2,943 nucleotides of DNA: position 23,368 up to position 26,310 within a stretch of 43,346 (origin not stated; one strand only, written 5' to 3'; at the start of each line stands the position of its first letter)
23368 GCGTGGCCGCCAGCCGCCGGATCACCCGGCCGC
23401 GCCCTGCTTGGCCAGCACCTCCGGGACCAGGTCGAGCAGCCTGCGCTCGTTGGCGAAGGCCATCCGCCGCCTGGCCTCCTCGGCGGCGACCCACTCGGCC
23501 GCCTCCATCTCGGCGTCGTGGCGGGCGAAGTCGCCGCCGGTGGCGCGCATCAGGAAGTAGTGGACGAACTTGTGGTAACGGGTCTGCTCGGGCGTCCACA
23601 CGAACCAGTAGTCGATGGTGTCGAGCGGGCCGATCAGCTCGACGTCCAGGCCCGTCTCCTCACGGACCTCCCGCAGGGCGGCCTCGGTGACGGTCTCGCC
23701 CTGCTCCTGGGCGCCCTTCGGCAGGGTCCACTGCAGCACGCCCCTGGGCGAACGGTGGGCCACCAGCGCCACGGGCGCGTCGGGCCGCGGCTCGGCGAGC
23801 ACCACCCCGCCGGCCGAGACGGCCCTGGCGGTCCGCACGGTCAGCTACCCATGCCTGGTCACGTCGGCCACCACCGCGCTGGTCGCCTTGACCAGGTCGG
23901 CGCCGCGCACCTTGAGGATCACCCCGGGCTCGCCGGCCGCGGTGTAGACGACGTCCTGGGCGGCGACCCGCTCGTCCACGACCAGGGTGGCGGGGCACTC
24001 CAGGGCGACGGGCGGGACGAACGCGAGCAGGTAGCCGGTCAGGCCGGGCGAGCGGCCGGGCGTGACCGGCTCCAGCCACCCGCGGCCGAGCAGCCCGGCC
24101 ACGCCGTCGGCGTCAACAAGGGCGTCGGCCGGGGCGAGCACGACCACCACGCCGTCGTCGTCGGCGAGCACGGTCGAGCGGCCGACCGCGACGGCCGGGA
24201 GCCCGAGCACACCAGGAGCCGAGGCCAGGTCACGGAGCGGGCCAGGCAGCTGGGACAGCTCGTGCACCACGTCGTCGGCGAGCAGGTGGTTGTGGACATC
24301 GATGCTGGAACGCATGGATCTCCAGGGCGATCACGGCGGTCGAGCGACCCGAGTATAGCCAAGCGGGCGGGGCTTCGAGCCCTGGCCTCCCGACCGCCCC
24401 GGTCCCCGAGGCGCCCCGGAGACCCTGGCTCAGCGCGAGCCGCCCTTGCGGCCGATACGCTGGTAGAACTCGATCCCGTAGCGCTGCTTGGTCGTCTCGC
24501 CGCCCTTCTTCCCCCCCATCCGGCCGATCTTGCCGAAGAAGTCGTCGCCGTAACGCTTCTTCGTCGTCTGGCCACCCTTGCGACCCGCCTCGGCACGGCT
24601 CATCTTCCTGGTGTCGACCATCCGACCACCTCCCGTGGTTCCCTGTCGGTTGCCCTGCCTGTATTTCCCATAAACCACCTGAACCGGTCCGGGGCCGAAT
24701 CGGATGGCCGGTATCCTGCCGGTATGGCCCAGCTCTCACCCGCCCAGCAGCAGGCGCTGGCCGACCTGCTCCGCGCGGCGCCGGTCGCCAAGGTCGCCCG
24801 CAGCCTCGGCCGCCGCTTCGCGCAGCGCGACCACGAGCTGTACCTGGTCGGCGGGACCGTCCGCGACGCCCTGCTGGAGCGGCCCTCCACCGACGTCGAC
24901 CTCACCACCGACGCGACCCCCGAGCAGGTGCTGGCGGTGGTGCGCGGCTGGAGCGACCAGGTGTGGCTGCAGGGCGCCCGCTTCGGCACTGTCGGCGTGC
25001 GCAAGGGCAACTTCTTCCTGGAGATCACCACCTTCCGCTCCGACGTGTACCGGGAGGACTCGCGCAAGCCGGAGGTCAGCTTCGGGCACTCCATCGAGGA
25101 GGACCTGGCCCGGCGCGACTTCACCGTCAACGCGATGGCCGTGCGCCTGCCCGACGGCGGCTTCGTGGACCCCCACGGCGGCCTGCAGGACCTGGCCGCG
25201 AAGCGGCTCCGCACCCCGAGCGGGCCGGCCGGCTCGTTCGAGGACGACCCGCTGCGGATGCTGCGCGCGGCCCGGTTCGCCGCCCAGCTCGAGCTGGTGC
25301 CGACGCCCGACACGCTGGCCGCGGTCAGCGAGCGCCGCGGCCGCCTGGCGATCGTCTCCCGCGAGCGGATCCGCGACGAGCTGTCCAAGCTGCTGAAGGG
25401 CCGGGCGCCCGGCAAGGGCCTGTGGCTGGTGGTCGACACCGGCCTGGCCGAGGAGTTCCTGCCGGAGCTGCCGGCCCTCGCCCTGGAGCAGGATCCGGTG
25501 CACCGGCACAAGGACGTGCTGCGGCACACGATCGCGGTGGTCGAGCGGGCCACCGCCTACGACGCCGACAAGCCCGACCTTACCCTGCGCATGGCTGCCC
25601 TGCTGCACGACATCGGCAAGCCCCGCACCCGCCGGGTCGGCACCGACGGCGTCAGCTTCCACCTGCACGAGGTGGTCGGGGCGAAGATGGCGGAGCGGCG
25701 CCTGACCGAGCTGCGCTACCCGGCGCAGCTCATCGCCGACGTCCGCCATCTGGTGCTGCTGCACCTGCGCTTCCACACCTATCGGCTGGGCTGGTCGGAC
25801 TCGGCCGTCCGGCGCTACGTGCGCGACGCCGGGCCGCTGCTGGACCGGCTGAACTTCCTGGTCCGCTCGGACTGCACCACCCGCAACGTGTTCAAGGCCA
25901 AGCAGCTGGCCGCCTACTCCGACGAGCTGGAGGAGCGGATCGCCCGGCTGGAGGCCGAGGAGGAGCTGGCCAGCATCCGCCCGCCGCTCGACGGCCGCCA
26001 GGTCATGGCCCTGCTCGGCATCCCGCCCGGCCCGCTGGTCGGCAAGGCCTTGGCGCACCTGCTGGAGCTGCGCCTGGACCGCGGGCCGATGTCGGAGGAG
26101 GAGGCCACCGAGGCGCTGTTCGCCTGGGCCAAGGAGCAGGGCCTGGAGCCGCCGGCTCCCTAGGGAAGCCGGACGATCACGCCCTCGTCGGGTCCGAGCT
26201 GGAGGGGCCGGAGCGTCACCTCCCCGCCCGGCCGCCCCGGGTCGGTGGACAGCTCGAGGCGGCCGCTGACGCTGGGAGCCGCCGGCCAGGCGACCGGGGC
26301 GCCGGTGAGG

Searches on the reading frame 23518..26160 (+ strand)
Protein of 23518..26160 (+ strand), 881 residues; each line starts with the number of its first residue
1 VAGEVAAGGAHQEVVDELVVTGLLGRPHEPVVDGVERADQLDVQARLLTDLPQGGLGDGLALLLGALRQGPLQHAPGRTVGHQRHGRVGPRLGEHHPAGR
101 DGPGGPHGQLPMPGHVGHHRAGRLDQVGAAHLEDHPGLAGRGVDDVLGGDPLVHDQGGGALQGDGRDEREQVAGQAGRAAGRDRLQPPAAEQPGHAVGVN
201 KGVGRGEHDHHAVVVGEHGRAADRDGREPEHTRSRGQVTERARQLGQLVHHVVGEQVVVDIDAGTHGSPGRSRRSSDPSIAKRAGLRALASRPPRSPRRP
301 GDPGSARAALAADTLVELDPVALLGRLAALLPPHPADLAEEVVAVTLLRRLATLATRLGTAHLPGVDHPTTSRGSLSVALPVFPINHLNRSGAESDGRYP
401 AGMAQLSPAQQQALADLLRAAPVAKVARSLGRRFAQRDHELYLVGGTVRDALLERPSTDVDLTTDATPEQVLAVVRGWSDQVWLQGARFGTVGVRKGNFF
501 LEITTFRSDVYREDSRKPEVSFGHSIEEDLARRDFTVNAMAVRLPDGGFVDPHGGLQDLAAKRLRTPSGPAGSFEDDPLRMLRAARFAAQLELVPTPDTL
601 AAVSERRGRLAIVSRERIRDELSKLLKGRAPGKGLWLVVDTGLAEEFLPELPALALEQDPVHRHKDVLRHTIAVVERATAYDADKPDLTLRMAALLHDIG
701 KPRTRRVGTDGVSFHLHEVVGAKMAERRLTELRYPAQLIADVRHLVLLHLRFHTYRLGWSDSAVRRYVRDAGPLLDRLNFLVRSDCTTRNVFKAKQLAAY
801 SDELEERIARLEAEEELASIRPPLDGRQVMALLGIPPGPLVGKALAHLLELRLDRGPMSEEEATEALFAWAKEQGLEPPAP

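Call 44: search_protein_families(library=pfam, proteins=[window:23518-26160:+], max_evalue=0.00001)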
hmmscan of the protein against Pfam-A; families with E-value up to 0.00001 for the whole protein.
window:23518-26160:+ (881 aa): 3 families
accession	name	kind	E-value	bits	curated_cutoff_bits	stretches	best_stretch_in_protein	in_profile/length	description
PF01743.26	PolyA_pol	-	4.2e-36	124.5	23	1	441-565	1-126/126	Poly A polymerase head domain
PF01966.28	HD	-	1.4e-12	48.4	22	1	667-755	1-91/116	HD domain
PF12627.12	PolyA_pol_RNAbd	-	2.7e-12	46.7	22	1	596-652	5-62/64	Probable RNA and SrmB- binding site of polymerase A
